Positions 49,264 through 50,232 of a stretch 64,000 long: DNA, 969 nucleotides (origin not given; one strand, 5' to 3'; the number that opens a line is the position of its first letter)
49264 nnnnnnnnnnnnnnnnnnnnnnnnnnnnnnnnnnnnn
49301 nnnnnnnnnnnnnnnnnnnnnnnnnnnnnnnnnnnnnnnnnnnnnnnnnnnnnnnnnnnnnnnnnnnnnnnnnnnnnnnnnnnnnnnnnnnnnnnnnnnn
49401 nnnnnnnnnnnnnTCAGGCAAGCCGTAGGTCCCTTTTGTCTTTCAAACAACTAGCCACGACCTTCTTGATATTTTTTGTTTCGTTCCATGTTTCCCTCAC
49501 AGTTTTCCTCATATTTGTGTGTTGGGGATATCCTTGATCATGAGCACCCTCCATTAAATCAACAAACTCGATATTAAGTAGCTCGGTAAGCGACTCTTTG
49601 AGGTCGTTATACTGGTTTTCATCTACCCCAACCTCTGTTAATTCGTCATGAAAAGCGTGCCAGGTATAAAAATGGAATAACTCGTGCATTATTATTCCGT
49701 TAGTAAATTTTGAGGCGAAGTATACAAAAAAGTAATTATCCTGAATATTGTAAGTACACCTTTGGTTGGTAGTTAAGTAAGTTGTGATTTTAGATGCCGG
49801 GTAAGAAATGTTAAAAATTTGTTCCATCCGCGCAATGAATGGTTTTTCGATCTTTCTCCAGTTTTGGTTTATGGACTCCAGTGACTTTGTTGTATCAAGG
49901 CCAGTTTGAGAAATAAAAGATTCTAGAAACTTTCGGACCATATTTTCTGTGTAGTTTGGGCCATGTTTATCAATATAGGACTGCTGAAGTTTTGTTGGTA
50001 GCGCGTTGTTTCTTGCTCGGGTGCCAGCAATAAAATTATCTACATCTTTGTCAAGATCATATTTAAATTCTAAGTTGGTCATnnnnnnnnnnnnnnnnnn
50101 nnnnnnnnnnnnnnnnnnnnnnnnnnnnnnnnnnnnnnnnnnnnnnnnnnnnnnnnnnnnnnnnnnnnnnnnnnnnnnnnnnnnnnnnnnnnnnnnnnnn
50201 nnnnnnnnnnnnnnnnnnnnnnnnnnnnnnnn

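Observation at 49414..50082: Antisense, AT-rich HExxH gene inserted between fusA and tuf in the str operon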

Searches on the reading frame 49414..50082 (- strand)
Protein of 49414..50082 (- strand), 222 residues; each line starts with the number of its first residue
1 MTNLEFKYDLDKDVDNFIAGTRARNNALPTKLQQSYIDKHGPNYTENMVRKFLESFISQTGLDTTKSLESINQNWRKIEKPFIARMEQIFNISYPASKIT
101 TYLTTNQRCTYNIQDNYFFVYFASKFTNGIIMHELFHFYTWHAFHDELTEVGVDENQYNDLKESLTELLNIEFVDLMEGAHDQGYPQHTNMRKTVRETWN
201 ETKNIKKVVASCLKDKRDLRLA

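Call 4: search_protein_families(library=pfam, proteins=[window:49414-50082:-], max_evalue=10)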
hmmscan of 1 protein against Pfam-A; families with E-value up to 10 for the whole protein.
window:49414-50082:- (222 aa): 4 families
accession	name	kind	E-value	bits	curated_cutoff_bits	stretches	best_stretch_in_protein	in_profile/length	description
PF05155.20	G2P_X_C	-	0.064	14.3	25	1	107-164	4-61/88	Replication-associated protein G2P C-terminal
PF13774.12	Longin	-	0.1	13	26.2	1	98-125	3-31/84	Regulated-SNARE-like domain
PF09862.15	DUF2089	-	0.16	12.1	33.4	1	83-96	19-32/47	Domain of unknown function (DUF2089)-HTH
PF10263.15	SprT-like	-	0.27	11.5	25.6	1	123-145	57-79/108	SprT-like family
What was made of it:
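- On SprT-like (PF10263): 11.5 bits against a 25.6 cut-off, covering residues 123-145 only (call 4).
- On ImmA/IrrE (Peptidase_M78, PF06114): No hit for the query (call 4).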

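Call 5: search_protein_families(library=ncbifam, proteins=[window:49414-50082:-], max_evalue=10)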
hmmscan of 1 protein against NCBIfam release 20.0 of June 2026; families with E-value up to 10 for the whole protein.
window:49414-50082:- (222 aa): 1 family
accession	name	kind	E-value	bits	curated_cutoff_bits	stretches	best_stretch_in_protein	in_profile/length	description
NF041248.1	T6SS_IglG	exception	0.14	12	200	1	67-120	25-75/173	type VI secretion system PAAR-like protein IglG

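Call 6: find_homologous_proteins(query=window:49414-50082:-, max_evalue=0.001)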
Query window:49414-50082:- (222 aa): 165 proteins with E <= 0.001 among 250 candidates; the best 120 are listed.
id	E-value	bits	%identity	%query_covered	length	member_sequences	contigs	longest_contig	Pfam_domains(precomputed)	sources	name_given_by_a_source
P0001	3.3e-147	506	100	100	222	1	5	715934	-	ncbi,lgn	-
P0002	4.1e-94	332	69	94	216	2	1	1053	-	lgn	-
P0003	9.8e-93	328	66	96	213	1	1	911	-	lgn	-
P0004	6.9e-85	302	60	95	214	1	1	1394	-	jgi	jgi:hypothetical protein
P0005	2.0e-83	297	60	94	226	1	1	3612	-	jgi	jgi:hypothetical protein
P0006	5.7e-83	296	61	96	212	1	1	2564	-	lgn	-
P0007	3.2e-82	293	61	91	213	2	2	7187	-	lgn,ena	-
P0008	4.7e-82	293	58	98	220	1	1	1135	-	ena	-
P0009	7.8e-82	292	63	92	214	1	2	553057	-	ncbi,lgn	-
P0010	2.6e-81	290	60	94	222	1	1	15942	-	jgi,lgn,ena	-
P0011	2.9e-81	290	62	92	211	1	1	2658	-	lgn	-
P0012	4.7e-81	290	57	99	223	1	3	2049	-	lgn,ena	-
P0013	7.4e-81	289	60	92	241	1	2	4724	-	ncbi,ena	-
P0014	8.2e-81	289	56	96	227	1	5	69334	-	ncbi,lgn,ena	ncbi:MAG: hypothetical protein AAB468_01170 [Patescibacteria group bacterium]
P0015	2.0e-80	287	57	96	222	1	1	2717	-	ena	-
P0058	1.4e-63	232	52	94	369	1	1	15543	-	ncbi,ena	-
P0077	9.8e-61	223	48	95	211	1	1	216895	-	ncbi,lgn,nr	ncbi:MAG: hypothetical protein Q7R69_02600 [bacterium]|nr:hypothetical protein [bacterium]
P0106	6.8e-57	211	46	98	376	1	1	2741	-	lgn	-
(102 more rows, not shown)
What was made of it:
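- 165 homologues at E <= 1e-3, the closest non-self at 69% identity (call 6). The family is native to the phylum (call 6).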

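Call 7: search_protein_families(library=phrogs, proteins=[window:49414-50082:-], max_evalue=1)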
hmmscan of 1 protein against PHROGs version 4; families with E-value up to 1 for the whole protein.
window:49414-50082:- (222 aa): 4 families
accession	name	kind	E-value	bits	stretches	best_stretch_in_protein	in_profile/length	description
phrog_25525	-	unknown function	0.0044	18.6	1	52-95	7-49/71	-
phrog_27074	-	unknown function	0.073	14.3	1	7-146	3-143/151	-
phrog_750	-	unknown function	0.12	13.3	1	154-210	49-104/116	-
phrog_21767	-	unknown function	0.13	13.2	1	120-170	72-121/122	-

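Call 8: search_protein_families(library=padloc, proteins=[window:49414-50082:-], max_evalue=1)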
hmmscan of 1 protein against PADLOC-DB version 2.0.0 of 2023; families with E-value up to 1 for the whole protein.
window:49414-50082:- (222 aa): 0 families
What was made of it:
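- Tried and rejected: Pfam, NCBIfam, PHROGs and PADLOC scans of the query gave nothing significant (calls 4, 5, 7, 8).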

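Call 9: find_encoding_contigs(protein=P0009, flank=5000, max_places=2)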
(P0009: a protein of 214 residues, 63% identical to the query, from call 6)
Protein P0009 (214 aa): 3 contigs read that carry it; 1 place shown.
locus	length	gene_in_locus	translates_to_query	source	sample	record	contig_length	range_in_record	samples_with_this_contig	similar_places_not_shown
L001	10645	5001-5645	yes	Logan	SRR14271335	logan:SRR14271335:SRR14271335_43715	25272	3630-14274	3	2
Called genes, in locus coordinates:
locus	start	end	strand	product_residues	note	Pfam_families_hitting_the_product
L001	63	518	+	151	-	-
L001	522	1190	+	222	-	-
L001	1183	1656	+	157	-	-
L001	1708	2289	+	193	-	-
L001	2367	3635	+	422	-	PF02844:GARS_N, PF01071:GARS_A, PF02843:GARS_C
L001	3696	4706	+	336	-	PF01594:AI-2E_transport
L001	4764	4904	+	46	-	PF02810:SEC-C (faint)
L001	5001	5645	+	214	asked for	-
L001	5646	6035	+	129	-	PF00583:Acetyltransf_1, PF13302:Acetyltransf_3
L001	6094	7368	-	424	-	PF00675:Peptidase_M16, PF05193:Peptidase_M16_C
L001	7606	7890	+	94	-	PF00076:RRM_1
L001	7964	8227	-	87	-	-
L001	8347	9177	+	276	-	PF00480:ROK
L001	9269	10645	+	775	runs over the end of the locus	PF03477:ATP-cone, PF17975:RNR_Alpha, PF21995:RNR-II_ins_dom (weak), PF02867:Ribonuc_red_lgC (faint)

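Call 10: find_encoding_contigs(protein=P0014, flank=5000, max_places=2)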
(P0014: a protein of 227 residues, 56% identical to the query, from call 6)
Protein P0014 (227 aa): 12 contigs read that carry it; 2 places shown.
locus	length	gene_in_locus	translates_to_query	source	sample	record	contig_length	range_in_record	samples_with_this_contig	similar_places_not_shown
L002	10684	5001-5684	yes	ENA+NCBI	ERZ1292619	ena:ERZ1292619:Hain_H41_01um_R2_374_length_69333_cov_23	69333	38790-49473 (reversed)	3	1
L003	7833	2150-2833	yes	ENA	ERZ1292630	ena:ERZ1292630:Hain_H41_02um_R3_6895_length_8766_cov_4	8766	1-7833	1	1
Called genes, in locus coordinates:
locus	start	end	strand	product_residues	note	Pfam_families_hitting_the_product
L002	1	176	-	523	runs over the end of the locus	PF05157:MshEN, PF00437:T2SSE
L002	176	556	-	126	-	-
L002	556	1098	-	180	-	PF04350:PilO (weak)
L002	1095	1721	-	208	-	-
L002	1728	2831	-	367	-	PF11104:PilM_2, PF08841:DDR (faint), PF14450:FtsA, PF25216:Volactin (weak)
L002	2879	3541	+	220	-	PF00156:Pribosyltran (weak)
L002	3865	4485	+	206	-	-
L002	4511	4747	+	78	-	PF07866:DUF1653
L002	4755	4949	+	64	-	-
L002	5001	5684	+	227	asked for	-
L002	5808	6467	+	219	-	-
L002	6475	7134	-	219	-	PF09851:SHOCT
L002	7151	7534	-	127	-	-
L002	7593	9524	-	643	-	PF00122:E1-E2_ATPase, PF00702:Hydrolase, PF12710:HAD (weak), PF08282:Hydrolase_3 (faint)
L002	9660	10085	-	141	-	-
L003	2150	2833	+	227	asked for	-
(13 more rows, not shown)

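Call 11: find_encoding_contigs(protein=P0077, flank=5000, max_places=2)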
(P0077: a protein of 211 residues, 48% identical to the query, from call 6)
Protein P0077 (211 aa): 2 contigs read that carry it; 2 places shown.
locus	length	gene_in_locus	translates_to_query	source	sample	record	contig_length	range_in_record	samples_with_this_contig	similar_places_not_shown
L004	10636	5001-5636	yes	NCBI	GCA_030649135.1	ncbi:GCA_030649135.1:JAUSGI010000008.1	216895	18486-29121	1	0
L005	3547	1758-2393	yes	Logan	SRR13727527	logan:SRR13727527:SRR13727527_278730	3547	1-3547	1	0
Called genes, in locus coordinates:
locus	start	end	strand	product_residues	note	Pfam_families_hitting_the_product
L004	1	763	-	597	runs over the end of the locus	PF02543:Carbam_trans_N, PF16861:Carbam_trans_C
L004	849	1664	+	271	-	-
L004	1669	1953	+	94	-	-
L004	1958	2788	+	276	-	PF02518:HATPase_c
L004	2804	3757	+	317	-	PF00579:tRNA-synt_1b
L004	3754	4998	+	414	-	PF01336:tRNA_anti-codon, PF00152:tRNA-synt_2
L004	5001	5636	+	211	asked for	-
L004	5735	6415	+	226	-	-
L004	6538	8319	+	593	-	PF00664:ABC_membrane, PF00005:ABC_tran, PF02463:SMC_N (weak)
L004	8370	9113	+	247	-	PF02616:SMC_ScpA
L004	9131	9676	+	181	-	PF04079:SMC_ScpB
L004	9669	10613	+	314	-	PF00768:Peptidase_S11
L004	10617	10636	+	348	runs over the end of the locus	PF00953:Glycos_transf_4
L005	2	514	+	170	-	?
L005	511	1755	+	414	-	PF01336:tRNA_anti-codon, PF00152:tRNA-synt_2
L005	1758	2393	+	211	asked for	-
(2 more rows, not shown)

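Call 12: find_encoding_contigs(protein=P0001, flank=4000, max_places=5)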
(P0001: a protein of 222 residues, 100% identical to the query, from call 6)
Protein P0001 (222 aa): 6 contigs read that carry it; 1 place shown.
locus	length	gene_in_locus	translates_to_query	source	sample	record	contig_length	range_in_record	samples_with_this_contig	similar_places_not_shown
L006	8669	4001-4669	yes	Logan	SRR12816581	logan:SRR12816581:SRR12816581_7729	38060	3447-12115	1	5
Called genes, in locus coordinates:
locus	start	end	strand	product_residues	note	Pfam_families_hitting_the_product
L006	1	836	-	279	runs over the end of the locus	PF00181:Ribosomal_L2_N, PF03947:Ribosomal_L2_C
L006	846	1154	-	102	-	PF00276:Ribosomal_L23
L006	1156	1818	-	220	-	PF00573:Ribosomal_L4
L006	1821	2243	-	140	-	PF00297:Ribosomal_L3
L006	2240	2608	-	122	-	PF00338:Ribosomal_S10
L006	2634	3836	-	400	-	PF00009:GTP_EFTU, PF03144:GTP_EFTU_D2, PF03143:GTP_EFTU_D3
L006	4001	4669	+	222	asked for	-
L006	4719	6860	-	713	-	PF00009:GTP_EFTU, PF03144:GTP_EFTU_D2, PF22042:EF-G_D2, PF14492:EFG_III, PF16658:RF3_C (weak), PF03764:EFG_IV, PF00679:EFG_C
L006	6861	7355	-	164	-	PF00177:Ribosomal_S7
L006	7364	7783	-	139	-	PF00164:Ribosom_S12_S23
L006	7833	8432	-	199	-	PF02163:Peptidase_M50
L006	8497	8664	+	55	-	-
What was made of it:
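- The same arrangement on all 6 contigs that carry the identical protein (call 12).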

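Call 13: find_encoding_contigs(protein=P0007, flank=5000, max_places=2)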
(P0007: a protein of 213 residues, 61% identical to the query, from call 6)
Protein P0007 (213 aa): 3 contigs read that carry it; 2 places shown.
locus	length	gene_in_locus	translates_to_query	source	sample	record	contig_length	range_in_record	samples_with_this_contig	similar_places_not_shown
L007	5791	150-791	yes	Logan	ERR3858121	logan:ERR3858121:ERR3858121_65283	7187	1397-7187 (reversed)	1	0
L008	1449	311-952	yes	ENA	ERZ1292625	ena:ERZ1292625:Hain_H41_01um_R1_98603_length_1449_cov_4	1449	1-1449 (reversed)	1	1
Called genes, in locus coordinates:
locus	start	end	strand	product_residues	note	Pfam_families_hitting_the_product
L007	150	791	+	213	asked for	-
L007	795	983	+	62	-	PF24749:DUF7695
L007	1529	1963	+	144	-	PF09997:DUF2238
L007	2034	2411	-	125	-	PF14242:DUF4342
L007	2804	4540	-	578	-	PF00664:ABC_membrane, PF00005:ABC_tran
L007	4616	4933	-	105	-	PF00076:RRM_1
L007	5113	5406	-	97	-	-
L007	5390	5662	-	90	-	-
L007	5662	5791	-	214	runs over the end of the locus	PF07853:DUF1648, PF13630:SdpI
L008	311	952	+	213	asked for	-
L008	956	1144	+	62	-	PF24749:DUF7695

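Call 14: find_encoding_contigs(protein=P0010, flank=5000, max_places=2)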
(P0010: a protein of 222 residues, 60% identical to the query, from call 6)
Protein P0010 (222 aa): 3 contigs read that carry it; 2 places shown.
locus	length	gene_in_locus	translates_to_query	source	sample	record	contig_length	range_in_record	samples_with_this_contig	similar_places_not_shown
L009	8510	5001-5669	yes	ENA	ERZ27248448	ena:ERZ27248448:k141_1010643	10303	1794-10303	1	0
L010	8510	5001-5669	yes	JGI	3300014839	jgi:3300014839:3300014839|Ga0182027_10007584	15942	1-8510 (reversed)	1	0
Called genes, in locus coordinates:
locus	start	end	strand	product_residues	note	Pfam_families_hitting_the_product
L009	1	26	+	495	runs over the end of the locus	PF13644:DKNYY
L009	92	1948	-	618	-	-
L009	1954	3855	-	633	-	PF01875:Memo, PF09587:PGA_cap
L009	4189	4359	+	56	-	-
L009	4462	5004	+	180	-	PF13563:2_5_RNA_ligase2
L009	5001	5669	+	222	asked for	-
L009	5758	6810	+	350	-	PF02016:Peptidase_S66, PF17676:Peptidase_S66C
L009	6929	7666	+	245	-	PF03575:Peptidase_S51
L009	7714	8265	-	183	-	PF08922:DUF1905 (weak), PF13376:OmdA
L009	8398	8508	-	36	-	?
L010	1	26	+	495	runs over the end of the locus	PF13644:DKNYY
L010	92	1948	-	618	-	-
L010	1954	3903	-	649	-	PF01875:Memo, PF09587:PGA_cap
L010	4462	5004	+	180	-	PF13563:2_5_RNA_ligase2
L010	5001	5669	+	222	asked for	-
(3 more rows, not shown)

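Call 17: search_solved_structures(query=A1, max_evalue=10, show_alignments=3)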
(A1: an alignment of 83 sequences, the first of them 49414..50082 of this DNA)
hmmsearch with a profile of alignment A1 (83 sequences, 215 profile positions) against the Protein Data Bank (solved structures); distinct sequences matched with E-value up to 10: 1.
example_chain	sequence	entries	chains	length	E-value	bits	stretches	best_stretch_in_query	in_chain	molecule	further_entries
3f2k_A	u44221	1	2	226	0.3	13.9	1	6-57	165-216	Histone-lysine N-methyltransferase SETMAR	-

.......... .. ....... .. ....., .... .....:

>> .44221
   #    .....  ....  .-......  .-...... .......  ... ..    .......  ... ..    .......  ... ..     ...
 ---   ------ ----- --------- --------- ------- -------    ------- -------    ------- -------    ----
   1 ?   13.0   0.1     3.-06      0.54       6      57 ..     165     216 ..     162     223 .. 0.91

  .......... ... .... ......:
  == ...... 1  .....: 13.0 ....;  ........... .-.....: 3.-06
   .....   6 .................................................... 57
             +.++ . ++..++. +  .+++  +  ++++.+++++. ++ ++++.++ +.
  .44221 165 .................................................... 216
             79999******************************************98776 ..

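Call 24: find_related_loci(query=A1, collection=viral_contigs, flank=6000)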
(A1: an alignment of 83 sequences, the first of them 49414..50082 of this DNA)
Query A1 (222 aa) in viral_contigs; peptide patterns used: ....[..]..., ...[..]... (x = any residue, [..] = any of these).
103 stretches matched a pattern, but none encodes a relative of the query by tblastn (E <= 1e-3).

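Call 26: predict_structure(alignment_id=A1)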
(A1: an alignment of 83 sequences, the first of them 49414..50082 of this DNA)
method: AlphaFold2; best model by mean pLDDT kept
length: 222 residues; sequences in the alignment: 83
mean_pLDDT: 94.9   pTM: 0.90
mean pLDDT of the five models: 94.9, 94.8, 94.7, 94.4, 94.1
residues with pLDDT >= 90: 207; 70-90: 7; 50-70: 3; < 50: 5
segments of 3 or more residues with pLDDT < 50: 218-222
pLDDT, mean of each block of 10 residues (from residue 1): 96 97 93 97 97 97 96 97 98 97 95 97 95 98 97 96 98 95 95 98 98 71 41
secondary structure, 60 per line:
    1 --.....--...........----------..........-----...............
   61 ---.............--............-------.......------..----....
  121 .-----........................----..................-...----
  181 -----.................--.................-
elements in order: E3-7 H10-20 H31-40 H46-60 H64-76 H79-90 E98-104 E117-121 H127-150 H155-172 H186-202 H205-221
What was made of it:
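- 49414..50082 (-): Gene for a 222-aa zincin-like (HExxH...E) protein of an uncharacterised Patescibacteria family. AlphaFold model with pLDDT 94.9 and pTM 0.90 (call 26).
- On Zincin / gluzincin metallohydrolases: It lies in predicted helix 127-150 of a model with pLDDT 94.9 (call 26).
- HExxH lies in helix 127-150 and E163 in helix 155-172, preceded by a three-stranded sheet (call 26).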

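Call 28: search_protein_representatives(alignment_id=A1)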
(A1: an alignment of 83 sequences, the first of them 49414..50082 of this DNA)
Query: 83 sequences, 215 profile positions. Proteins with E-value up to 0.001 (for the whole library): 705; up to 1e-10: 392; up to 1e-30: 92. The best 150 are listed.
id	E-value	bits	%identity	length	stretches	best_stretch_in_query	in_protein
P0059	1.3e-97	341.9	-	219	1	1-212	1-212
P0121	3.7e-86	304.5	-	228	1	2-211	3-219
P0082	1.4e-85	302.6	-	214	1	1-212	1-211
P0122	3.8e-78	278.3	-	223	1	1-213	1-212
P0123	7.5e-74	264.3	-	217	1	1-211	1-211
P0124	9.5e-74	263.9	-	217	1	1-212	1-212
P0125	1.7e-73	263.1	-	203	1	1-212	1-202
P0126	6.2e-73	261.3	-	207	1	1-211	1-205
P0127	1.3e-72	260.2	-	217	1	1-213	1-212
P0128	1.1e-70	253.9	-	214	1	1-210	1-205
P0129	1.8e-70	253.2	-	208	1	5-213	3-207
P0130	7.2e-70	251.3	-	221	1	2-213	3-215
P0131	9.8e-70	250.8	-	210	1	3-211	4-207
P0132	1.2e-69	250.6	-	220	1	2-210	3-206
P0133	2.3e-69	249.6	-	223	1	2-210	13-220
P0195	1.2e-34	136.1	-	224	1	2-213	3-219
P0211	1.4e-30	122.9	-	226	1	3-209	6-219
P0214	3.4e-30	121.6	-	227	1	1-210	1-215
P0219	1.2e-29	119.8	-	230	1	2-211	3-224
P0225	1.1e-28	116.6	-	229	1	2-213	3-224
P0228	4.5e-28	114.6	-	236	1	2-210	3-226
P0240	3.9e-26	108.3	-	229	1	2-210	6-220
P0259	2.2e-24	102.6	-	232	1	2-212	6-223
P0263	5.3e-24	101.3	-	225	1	3-212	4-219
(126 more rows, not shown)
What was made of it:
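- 49414..50082 (-): 165 homologues (call 6) and 705 cluster representatives (call 28).
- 705 cluster representatives at E <= 1e-3 and 392 at E <= 1e-10 (call 28).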

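Call 31: fold_search(model_id=the predicted structure, library=pdb)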
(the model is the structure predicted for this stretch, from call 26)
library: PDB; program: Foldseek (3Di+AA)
matches with E <= 10: 164; with E <= 0.001: 0
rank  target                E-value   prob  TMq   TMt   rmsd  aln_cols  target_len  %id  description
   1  4r5t                  4.2e-01  0.63  0.34  0.09   3.8       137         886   20  Structure of the m1 alanylaminopeptidase from malaria complexed with a hydroxamic acid-based inhibitor (released 2014-10-29)
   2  4f5c_A                4.4e-01  0.38  0.27  0.08   5.1       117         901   12  Crystal structure of the spike receptor binding domain of a porcine respiratory coronavirus in complex with the pig am (released 2012-08-22)
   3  7xyo_A                4.4e-01  0.35  0.29  0.14   5.3       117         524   18  Crystal Structure of a M61 aminopeptidase family member from Myxococcus fulvus (released 2023-06-07)
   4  8t7p                  6.2e-01  0.47  0.33  0.10   3.9       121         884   17  X-ray crystal structure of PfA-M1(M462S) (released 2024-06-26)
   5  8t83                  6.6e-01  0.41  0.32  0.09   4.4       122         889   19  X-ray crystal structure of PfA-M1(M462K) (released 2024-06-26)
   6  4f5c_B                6.6e-01  0.30  0.27  0.08   5.1       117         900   12  Crystal structure of the spike receptor binding domain of a porcine respiratory coronavirus in complex with the pig am (released 2012-08-22)
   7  6oiu_B                8.3e-01  0.18  0.21  0.06  10.2       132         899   13  X-ray crystal structure of the ectodomain of the Toxoplasma gondii ME49 Aminopeptidase N (TGME49_224350) (released 2020-09-30)
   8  5lg6_B                8.3e-01  0.13  0.22  0.07  14.8       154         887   14  Structure of the deglycosylated porcine aminopeptidase N ectodomain (released 2017-04-12)
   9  4r5x                  8.8e-01  0.41  0.32  0.09   3.9       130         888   19  Structure of the m1 alanylaminopeptidase from malaria complexed with a hydroxamic acid-based inhibitor (released 2014-10-29)
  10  5dll                  1.0e+00  0.28  0.27  0.08   9.3       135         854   11  Aminopeptidase N (pepN) from Francisella tularensis subsp. tularensis SCHU S4 (released 2015-09-16)
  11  9uep_C                1.1e+00  0.18  0.33  0.10  13.1       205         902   13  The structure of FIPV RBD and cat APN complex (released 2026-01-07)
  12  8jkt_A                1.1e+00  0.12  0.23  0.07  14.4       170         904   14  Crystal structure of feline aminopeptidase N ectodomain (released 2024-06-05)
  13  7xyo_B                1.2e+00  0.25  0.32  0.15   6.4       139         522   16  Crystal Structure of a M61 aminopeptidase family member from Myxococcus fulvus (released 2023-06-07)
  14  6ea4_A                1.2e+00  0.23  0.31  0.09   5.0       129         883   12  ERAP2 bound to Aryl Sulfonamide Uncompetitive Inhibitor (released 2019-12-18)
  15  7sh0_B                1.2e+00  0.14  0.28  0.09   7.7       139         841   15  CRYSTAL STRUCTURE OF ENDOPLASMIC RETICULUM AMINOPEPTIDASE 2 (ERAP2) COMPLEX WITH A HIGHLY SELECTIVE AND POTENT SMALL M (released 2022-07-20)
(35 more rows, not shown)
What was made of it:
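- On Zincin / gluzincin metallohydrolases: In Foldseek against the PDB the top hits are nearly all M1/M61, but E >= 0.42 and TM <= 0.34 (call 31).
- The best has TM 0.34, 137 aligned columns and 20% identity (call 31).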
